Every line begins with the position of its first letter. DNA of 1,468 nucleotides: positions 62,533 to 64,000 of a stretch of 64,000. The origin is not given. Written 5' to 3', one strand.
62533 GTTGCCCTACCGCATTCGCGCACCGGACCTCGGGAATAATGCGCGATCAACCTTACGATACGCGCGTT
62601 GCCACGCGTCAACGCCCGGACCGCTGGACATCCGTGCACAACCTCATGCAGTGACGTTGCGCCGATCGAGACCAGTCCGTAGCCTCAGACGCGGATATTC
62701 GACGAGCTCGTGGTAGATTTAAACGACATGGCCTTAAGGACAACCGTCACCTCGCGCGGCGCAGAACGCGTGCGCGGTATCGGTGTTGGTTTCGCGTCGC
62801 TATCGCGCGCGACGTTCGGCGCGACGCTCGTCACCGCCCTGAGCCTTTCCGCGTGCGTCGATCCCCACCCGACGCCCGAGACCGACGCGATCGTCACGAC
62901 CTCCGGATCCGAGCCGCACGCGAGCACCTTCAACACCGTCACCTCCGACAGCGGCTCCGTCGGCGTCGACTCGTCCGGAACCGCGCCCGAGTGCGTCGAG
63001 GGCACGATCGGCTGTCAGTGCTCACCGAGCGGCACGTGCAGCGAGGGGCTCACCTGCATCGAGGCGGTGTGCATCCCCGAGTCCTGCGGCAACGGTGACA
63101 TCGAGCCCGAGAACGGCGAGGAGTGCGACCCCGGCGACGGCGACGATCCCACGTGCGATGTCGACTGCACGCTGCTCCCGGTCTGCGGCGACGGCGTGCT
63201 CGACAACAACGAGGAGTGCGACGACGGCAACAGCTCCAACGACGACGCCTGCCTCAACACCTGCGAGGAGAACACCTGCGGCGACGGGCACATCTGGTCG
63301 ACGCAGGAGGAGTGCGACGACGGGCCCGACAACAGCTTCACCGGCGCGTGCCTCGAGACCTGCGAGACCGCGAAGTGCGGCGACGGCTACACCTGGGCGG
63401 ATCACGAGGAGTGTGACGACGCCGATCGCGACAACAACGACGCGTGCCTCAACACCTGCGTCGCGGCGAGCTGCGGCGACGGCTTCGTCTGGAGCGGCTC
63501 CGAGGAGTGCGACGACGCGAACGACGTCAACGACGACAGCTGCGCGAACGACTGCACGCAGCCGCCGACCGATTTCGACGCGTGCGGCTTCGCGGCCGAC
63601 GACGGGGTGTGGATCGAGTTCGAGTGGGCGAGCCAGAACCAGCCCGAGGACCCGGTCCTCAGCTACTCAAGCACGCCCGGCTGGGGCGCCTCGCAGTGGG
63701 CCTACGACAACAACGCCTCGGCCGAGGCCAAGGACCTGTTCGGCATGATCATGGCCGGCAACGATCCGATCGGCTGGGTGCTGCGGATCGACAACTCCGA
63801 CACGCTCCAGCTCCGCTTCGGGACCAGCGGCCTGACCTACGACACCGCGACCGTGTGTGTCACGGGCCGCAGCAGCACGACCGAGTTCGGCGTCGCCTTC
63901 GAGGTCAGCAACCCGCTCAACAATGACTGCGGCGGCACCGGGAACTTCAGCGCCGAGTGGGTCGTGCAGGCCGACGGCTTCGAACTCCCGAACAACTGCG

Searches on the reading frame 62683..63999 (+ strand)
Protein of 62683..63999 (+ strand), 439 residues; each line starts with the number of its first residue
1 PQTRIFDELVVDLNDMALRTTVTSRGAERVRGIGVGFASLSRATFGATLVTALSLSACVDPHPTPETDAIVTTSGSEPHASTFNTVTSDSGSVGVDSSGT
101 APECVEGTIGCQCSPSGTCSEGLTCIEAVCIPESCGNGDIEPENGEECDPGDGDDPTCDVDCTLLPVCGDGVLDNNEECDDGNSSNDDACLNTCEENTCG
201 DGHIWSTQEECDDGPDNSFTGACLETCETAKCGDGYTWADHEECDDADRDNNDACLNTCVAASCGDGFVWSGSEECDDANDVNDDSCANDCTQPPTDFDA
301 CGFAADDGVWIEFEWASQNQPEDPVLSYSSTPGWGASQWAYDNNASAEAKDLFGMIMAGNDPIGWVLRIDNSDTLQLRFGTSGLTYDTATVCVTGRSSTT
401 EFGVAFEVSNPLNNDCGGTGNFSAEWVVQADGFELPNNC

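Call 9: search_protein_families(library=pfam, proteins=[window:62683-63999:+], max_evalue=0.001)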
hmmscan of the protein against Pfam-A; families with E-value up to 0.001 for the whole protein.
window:62683-63999:+ (439 aa): 1 family
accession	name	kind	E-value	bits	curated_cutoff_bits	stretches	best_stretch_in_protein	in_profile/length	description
PF13948.11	DUF4215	-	2.8e-16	60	27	2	162-194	17-46/47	Domain of unknown function (DUF4215)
